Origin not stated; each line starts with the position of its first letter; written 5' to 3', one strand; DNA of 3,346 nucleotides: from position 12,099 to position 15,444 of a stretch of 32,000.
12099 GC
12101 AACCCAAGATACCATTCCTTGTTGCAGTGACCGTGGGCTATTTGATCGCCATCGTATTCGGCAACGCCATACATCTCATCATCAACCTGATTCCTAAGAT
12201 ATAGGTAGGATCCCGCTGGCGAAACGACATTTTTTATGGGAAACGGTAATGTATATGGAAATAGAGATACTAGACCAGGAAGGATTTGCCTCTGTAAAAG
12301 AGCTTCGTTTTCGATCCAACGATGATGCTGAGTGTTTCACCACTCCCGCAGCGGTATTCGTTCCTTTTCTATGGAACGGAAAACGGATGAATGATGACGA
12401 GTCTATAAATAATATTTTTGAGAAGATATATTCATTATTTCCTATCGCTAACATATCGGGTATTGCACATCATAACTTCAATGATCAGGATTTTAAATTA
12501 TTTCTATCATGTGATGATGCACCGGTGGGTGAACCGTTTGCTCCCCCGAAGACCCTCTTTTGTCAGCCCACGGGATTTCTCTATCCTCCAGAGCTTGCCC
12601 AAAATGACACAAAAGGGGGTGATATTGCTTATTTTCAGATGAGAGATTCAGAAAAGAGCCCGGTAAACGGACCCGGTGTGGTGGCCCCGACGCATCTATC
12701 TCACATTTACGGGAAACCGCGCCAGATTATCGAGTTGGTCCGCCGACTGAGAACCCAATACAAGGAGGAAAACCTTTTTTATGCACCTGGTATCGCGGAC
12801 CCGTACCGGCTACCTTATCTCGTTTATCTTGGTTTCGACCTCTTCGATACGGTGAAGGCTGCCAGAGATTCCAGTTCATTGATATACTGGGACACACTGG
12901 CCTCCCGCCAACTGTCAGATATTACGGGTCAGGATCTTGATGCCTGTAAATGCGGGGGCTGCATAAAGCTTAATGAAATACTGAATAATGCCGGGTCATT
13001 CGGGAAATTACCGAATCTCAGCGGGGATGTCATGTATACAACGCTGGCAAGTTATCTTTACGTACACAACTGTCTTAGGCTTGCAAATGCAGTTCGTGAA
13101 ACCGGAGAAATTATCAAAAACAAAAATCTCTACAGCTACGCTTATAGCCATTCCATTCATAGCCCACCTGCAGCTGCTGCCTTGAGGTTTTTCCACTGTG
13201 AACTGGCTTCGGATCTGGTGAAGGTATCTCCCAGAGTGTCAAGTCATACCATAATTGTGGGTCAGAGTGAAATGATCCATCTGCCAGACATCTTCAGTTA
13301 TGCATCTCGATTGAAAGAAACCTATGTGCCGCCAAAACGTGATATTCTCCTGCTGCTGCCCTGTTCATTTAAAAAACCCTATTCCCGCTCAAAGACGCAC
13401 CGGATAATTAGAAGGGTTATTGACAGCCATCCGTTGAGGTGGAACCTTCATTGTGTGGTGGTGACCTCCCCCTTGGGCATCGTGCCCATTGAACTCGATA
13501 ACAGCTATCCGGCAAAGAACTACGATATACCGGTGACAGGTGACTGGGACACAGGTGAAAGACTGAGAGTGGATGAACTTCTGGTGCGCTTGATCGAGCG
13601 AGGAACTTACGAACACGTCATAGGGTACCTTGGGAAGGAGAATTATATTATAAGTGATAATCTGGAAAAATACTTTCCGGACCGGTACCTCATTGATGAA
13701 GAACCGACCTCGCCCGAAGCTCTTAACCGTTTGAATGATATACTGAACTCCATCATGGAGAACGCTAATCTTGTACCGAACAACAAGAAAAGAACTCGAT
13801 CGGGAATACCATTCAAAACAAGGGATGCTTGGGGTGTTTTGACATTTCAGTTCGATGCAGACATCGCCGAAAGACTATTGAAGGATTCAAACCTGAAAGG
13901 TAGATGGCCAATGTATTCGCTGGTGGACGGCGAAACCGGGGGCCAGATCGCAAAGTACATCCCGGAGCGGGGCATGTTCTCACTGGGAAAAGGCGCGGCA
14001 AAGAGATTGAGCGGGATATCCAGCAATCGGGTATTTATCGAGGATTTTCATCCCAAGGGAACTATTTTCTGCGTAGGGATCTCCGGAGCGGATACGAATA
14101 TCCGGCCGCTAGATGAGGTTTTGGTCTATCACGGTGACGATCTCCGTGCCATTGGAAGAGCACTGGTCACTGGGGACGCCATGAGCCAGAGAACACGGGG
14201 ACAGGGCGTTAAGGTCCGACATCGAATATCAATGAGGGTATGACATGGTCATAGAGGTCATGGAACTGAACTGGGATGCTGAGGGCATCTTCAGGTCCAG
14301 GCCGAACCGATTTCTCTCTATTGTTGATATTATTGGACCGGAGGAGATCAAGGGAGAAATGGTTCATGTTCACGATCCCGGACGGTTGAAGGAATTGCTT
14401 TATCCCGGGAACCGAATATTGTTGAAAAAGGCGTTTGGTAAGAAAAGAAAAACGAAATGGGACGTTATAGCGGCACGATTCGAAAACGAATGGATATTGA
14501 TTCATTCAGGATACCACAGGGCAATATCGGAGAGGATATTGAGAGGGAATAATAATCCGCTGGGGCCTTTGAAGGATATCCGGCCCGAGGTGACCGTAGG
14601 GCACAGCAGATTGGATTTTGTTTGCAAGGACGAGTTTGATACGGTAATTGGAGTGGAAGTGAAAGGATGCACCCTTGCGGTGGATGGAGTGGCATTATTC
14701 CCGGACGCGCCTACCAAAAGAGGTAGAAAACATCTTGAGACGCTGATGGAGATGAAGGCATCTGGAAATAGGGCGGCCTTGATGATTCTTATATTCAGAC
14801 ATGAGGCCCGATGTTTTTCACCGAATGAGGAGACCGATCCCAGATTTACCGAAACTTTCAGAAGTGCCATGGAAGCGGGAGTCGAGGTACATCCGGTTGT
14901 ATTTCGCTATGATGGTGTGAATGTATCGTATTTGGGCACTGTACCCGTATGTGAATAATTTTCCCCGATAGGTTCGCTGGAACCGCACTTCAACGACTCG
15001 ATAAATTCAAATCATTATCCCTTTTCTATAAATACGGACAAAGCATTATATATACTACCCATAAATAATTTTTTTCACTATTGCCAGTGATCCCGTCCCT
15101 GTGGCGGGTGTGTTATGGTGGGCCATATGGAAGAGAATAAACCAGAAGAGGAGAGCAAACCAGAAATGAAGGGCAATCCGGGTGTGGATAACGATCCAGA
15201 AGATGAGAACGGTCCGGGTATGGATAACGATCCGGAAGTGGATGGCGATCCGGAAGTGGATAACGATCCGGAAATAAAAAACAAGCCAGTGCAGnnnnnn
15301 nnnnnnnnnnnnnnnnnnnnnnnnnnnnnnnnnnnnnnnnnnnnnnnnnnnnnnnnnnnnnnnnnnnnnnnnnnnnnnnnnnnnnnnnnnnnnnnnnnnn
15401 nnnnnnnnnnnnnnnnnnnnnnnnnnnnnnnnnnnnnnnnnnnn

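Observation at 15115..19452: Giant cytoplasmic fusion: HerA/FtsK-type ATPase + KLEKE coiled coil + DUF835-like module + wHTH C-terminal module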

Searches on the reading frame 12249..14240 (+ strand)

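Call 3: search_protein_families(library=pfam, proteins=[window:12249-14240:+], max_evalue=0.1)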
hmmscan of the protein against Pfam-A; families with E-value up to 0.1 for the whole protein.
window:12249-14240:+ (664 aa): 3 families
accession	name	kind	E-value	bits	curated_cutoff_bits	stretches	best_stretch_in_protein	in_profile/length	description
PF17884.7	DUF5591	-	6.1e-40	136.9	26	1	350-499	3-150/150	Domain of unknown function (DUF5591)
PF01472.26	PUA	-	1.3e-08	35.1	24.8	1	605-659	18-73/74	PUA domain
PF01702.25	TGT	-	0.0052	16.3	26.3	1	157-238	211-297/357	Queuine tRNA-ribosyltransferase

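Call 70: search_protein_families(library=ncbifam, proteins=[window:12249-14240:+], max_evalue=0.00001)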
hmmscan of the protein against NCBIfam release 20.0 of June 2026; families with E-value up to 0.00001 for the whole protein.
window:12249-14240:+ (664 aa): 3 families
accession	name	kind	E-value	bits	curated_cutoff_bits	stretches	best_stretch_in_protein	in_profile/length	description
NF040592.1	tRNA_mod_ArcS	equivalog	6.4e-99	332.1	440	1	150-659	104-575/575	archaeosine synthase subunit alpha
NF053620.1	ArchsnAlpArcSThp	equivalog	9.8e-74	248.6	600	2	288-657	166-515/515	archaeosine synthase subunit alpha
TIGR00432.2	arcsn_tRNA_tgt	equivalog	9.2e-09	34.2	350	1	158-426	202-438/441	tRNA guanosine(15) transglycosylase TgtA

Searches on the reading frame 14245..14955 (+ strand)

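Call 3: search_protein_families(library=pfam, proteins=[window:14245-14955:+], max_evalue=0.1)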
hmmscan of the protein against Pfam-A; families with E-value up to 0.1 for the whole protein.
window:14245-14955:+ (237 aa): 2 families
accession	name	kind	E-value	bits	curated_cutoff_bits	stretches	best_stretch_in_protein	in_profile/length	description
PF03749.19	SfsA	-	4e-41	140.5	22.8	1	93-223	5-135/138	Sugar fermentation stimulation protein RE domain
PF17746.7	SfsA_N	-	1.7e-20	73.3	25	1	19-86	3-63/63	SfsA N-terminal OB domain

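Call 70: search_protein_families(library=ncbifam, proteins=[window:14245-14955:+], max_evalue=0.00001)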
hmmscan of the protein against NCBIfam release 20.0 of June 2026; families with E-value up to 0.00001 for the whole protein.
window:14245-14955:+ (237 aa): 1 family
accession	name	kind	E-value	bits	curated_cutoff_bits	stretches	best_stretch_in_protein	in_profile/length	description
TIGR00230.1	sfsA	equivalog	2.1e-53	181.1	126.45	1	11-224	10-220/234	DNA/RNA nuclease SfsA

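Call 75: search_protein_families(library=padloc, proteins=[window:14245-14955:+], max_evalue=0.01)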
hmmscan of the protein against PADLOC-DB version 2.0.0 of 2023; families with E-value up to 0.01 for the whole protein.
window:14245-14955:+ (237 aa): 0 families

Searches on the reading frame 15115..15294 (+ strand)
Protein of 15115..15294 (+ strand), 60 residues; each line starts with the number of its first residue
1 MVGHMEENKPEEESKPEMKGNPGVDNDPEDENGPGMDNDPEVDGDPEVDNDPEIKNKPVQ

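Call 6: search_protein_families(library=pfam, proteins=[window:15115-15294:+], max_evalue=10)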
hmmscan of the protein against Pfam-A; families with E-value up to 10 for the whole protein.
window:15115-15294:+ (60 aa): 1 family
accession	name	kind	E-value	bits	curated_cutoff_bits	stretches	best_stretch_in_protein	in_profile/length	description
PF05887.16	Trypan_PARP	-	0.069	13.6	100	1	7-57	58-106/134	Procyclic acidic repetitive protein (PARP)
